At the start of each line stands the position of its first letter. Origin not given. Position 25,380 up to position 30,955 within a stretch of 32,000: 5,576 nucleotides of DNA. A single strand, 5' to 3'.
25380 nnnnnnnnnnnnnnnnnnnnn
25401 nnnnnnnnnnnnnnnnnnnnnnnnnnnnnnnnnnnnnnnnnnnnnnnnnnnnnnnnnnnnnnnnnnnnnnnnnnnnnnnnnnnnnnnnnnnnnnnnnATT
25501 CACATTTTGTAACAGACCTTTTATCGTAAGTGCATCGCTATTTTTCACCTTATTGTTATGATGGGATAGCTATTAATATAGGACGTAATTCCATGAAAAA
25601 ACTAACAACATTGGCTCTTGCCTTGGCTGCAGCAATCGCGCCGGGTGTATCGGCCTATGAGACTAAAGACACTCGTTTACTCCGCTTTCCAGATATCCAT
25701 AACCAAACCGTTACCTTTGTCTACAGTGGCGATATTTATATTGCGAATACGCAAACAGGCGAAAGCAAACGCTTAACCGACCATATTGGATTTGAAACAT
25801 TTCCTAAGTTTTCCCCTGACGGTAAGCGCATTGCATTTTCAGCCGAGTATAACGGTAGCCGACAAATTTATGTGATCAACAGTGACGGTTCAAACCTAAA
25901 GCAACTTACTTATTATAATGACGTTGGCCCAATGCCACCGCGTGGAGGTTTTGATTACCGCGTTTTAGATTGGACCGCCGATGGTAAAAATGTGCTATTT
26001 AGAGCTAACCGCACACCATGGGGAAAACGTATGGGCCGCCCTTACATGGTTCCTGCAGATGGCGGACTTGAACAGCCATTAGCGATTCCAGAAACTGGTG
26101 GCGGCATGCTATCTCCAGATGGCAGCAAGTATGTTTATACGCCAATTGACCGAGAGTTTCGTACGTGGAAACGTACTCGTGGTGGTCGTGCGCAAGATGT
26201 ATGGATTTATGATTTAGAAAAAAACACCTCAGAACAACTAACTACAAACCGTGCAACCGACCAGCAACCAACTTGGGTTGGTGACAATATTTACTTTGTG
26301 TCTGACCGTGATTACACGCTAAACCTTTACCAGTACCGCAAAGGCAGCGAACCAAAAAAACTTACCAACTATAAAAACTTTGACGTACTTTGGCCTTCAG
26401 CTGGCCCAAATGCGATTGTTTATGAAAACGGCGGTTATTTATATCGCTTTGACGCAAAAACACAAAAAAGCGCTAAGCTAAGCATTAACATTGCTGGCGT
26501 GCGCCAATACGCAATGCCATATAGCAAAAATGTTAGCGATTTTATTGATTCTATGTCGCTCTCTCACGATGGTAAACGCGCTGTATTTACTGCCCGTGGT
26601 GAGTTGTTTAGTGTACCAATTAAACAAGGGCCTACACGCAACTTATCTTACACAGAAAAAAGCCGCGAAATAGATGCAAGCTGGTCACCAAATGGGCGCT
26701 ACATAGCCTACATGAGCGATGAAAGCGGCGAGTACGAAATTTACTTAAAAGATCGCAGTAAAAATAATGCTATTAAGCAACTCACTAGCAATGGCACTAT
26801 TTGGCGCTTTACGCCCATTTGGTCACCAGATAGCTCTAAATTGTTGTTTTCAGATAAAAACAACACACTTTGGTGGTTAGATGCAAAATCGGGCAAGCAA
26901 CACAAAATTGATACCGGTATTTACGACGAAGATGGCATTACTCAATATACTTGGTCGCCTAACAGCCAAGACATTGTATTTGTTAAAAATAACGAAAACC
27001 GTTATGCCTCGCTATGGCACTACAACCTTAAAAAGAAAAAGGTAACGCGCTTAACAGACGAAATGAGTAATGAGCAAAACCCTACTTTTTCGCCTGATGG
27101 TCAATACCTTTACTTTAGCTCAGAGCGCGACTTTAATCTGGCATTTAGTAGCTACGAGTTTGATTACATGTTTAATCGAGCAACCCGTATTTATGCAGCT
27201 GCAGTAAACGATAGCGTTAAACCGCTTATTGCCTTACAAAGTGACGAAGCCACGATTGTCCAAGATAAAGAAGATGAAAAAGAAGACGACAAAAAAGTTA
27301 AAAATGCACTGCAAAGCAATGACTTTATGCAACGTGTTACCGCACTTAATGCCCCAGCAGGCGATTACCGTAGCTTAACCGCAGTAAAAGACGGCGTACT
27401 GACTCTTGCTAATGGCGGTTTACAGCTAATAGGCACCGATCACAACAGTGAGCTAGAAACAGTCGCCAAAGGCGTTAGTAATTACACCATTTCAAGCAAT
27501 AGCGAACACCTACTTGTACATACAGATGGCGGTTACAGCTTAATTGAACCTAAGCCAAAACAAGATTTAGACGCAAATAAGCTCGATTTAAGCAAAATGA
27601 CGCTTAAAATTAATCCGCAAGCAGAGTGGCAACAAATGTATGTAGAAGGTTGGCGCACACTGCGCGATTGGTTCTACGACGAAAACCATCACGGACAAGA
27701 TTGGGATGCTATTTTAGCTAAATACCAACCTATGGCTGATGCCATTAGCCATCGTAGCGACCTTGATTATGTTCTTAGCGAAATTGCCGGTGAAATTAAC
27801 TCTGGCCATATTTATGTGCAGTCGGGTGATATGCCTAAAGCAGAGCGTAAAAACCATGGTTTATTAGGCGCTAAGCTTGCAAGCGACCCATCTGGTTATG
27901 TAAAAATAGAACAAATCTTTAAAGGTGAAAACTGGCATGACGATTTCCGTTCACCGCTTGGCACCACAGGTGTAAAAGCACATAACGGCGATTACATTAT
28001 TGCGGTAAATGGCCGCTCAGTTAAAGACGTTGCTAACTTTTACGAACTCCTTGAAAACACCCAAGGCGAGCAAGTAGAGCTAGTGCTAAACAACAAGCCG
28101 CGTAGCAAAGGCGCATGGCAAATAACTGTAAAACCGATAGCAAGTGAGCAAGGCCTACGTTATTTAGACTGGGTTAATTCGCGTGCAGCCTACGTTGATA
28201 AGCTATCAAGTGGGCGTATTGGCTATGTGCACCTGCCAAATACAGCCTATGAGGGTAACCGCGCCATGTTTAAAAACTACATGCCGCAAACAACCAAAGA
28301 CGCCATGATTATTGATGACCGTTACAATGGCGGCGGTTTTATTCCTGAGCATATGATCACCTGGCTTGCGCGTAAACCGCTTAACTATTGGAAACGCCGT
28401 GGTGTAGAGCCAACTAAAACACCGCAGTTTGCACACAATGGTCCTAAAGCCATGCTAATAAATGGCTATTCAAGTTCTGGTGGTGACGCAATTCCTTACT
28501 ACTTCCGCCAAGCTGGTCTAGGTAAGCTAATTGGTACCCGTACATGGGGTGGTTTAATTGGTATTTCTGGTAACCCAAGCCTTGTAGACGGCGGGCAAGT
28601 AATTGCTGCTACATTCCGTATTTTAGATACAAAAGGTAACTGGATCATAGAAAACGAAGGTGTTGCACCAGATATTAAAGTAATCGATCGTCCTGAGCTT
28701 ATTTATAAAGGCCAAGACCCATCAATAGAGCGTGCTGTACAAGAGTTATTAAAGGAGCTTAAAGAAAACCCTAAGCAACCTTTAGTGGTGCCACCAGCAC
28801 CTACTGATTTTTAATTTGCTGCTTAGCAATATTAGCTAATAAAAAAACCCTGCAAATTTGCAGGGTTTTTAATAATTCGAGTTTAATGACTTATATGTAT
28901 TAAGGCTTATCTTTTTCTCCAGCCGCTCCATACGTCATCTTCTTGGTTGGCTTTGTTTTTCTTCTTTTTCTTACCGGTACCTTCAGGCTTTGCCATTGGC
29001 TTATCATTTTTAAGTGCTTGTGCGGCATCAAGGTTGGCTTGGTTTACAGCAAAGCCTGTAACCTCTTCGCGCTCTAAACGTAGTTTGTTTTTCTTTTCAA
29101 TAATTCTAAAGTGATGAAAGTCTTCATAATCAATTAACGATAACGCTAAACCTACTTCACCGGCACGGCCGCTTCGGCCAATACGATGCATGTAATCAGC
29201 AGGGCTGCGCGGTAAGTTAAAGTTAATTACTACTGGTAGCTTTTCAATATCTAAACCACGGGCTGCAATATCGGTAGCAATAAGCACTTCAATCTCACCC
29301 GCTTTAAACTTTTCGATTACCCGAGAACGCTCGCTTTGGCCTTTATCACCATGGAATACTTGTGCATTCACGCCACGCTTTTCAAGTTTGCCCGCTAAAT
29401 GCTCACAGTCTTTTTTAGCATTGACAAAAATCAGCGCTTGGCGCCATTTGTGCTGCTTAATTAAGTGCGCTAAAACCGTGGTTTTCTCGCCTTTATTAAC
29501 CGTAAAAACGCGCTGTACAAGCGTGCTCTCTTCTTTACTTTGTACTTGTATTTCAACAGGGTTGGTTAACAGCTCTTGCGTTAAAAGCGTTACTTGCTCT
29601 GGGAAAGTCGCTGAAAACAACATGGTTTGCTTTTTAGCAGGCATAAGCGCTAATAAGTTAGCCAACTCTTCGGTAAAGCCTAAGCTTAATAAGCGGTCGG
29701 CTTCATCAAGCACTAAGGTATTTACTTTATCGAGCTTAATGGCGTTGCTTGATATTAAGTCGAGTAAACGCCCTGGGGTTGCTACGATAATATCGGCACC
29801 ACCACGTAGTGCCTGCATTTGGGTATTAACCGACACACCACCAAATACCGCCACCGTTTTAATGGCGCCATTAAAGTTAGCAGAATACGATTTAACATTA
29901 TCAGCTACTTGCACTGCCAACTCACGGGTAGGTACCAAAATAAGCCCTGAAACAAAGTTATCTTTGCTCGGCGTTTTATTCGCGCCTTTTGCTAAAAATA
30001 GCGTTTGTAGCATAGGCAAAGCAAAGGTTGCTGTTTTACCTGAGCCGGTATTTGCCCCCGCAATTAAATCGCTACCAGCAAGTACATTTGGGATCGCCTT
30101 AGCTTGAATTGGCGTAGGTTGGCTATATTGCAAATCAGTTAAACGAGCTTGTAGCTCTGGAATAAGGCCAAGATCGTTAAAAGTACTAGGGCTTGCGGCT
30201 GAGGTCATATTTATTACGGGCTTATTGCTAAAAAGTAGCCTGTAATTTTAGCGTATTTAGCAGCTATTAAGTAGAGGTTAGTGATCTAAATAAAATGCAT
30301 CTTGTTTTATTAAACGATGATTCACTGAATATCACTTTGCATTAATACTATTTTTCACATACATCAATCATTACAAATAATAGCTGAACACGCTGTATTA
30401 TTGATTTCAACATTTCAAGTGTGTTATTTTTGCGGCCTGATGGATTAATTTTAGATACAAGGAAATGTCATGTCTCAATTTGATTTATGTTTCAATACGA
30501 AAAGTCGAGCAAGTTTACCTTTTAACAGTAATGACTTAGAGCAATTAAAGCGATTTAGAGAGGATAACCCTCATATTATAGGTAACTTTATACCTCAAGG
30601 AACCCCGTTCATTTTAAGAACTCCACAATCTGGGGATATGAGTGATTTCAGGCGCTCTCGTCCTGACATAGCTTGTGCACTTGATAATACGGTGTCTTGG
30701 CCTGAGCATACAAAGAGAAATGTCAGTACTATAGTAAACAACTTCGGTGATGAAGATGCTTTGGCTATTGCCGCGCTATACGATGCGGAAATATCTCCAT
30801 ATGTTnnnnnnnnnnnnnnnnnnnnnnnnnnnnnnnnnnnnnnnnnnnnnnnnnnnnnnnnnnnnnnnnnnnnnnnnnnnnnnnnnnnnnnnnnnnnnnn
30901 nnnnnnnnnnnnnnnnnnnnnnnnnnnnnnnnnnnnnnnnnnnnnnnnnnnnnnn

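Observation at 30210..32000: Codon-atypical two-gene module resembling a pore-forming toxin and its membrane immunity protein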

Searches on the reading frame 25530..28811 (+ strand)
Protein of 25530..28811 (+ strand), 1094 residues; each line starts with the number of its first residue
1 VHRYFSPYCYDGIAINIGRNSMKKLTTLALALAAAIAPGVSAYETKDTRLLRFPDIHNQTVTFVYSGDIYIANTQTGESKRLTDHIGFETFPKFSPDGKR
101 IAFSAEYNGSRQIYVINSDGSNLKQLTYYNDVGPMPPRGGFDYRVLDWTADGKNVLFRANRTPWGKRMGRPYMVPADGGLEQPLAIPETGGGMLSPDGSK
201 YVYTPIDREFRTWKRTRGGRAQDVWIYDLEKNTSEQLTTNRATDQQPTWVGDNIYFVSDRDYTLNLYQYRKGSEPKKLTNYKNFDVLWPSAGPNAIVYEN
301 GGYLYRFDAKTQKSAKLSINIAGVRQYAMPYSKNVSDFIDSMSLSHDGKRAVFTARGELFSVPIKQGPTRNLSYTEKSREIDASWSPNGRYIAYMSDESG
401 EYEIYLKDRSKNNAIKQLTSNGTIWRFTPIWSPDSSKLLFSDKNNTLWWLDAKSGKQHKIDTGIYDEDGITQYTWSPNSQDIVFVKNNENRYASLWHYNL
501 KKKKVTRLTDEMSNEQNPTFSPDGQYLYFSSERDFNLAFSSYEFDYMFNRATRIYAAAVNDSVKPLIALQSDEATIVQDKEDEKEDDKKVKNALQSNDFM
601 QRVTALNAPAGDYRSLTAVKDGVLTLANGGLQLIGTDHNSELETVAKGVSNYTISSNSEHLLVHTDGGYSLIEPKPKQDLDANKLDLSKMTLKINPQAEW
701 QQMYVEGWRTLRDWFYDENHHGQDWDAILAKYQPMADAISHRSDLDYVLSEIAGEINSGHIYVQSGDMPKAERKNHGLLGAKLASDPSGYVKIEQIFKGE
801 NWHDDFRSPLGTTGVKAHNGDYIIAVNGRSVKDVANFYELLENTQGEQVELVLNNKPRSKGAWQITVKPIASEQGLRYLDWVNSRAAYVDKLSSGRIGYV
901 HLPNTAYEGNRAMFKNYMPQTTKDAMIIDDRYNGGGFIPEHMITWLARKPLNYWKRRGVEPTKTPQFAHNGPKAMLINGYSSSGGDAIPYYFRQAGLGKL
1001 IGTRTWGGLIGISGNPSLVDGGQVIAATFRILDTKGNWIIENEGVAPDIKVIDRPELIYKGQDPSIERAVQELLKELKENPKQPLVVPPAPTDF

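Call 78: search_protein_families(library=pfam, proteins=[window:25530-28811:+], max_evalue=0.00001)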
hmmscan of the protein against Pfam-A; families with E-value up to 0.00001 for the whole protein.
window:25530-28811:+ (1094 aa): 7 families
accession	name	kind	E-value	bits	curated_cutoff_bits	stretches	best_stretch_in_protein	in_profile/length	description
PF07676.18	PD40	-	6.9e-32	109.1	20.9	3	506-534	2-30/38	WD40-like Beta Propeller Repeat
PF14684.11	Tricorn_C1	-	9.8e-21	73.9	24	1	696-754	1-59/59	Tricorn protease C1 domain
PF03572.23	Peptidase_S41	-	1.5e-20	73.9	24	1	896-1051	1-165/165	Peptidase family S41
PF14685.13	PDZ_Tricorn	-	2.2e-20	72.8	25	1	777-858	1-81/88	Tricorn protease PDZ domain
PF00930.27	DPPIV_N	-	6.7e-18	65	22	0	63-128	19-80/354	Dipeptidyl peptidase IV (DPP IV) N-terminal region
PF25174.1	Beta-prop_THOC3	-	9.6e-11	41.6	305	1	376-532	87-233/272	THOC3 beta-propeller domain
PF24817.1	WD40_WDHD1_1st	-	7.3e-07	29.1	109.9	0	375-446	219-288/291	WDHD1 first WD40 domain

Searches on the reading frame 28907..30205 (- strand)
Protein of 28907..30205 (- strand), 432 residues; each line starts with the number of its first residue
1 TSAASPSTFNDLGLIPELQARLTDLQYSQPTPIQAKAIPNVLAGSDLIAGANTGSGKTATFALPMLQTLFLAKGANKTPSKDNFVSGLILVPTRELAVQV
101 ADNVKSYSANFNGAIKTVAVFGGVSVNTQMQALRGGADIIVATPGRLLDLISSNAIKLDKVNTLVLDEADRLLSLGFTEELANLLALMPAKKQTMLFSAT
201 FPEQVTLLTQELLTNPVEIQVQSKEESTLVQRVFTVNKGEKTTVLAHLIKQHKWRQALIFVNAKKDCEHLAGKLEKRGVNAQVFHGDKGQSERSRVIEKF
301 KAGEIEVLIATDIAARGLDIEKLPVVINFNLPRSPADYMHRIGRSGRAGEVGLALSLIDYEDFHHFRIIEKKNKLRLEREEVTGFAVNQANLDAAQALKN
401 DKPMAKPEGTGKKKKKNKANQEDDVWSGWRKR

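Call 78: search_protein_families(library=pfam, proteins=[window:28907-30205:-], max_evalue=0.00001)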
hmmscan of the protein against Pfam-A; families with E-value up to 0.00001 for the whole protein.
window:28907-30205:- (432 aa): 3 families
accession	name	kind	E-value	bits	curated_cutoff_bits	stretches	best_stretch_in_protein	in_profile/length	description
PF00270.35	DEAD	-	7.4e-46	156.4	26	1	31-205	1-164/167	DEAD/DEAH box helicase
PF00271.37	Helicase_C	-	3.1e-32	111.5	23.5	1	241-349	2-110/110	Helicase conserved C-terminal domain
PF04851.21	ResIII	-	1.8e-07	31.6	22.5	1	30-202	4-163/164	Type III restriction enzyme, res subunit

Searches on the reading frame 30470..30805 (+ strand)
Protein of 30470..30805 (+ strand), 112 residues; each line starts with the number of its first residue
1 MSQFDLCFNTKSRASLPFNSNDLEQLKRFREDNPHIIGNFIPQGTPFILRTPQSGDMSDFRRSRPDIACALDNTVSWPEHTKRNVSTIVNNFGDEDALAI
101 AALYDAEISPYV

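Call 98: find_related_loci(query=A5, collection=metagenome_contigs, flank=3000)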
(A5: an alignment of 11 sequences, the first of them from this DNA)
Query A5 (112 aa) in metagenome_contigs; peptide patterns used: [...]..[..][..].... (x = any residue, [..] = any of these).
68 stretches matched a pattern; 30 encode a relative of the query (tblastn E <= 1e-3); 30 distinct loci.
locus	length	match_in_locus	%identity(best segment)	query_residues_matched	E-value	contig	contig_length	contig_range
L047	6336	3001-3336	100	1-112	3e-78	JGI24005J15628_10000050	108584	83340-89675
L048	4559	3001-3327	94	4-112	1e-72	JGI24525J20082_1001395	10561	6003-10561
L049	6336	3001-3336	83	1-112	5e-67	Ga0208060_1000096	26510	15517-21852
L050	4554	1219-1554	83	1-112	1e-66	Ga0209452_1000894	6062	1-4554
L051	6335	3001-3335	92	1-112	3e-57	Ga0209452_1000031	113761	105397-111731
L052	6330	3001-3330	54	3-112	4e-41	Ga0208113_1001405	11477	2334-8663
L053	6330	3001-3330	55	3-112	2e-40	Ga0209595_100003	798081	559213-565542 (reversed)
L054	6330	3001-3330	54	3-112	2e-40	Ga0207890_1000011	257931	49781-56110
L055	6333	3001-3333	50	2-112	1e-38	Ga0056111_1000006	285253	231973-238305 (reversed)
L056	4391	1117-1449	50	2-112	1e-38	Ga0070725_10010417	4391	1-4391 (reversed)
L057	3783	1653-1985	50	2-112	9e-39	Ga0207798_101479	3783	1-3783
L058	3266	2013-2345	50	2-112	6e-38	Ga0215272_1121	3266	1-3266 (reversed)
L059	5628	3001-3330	50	1-112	3e-36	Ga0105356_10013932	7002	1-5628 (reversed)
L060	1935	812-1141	50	1-112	5e-36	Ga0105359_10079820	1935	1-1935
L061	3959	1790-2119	49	1-112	2e-34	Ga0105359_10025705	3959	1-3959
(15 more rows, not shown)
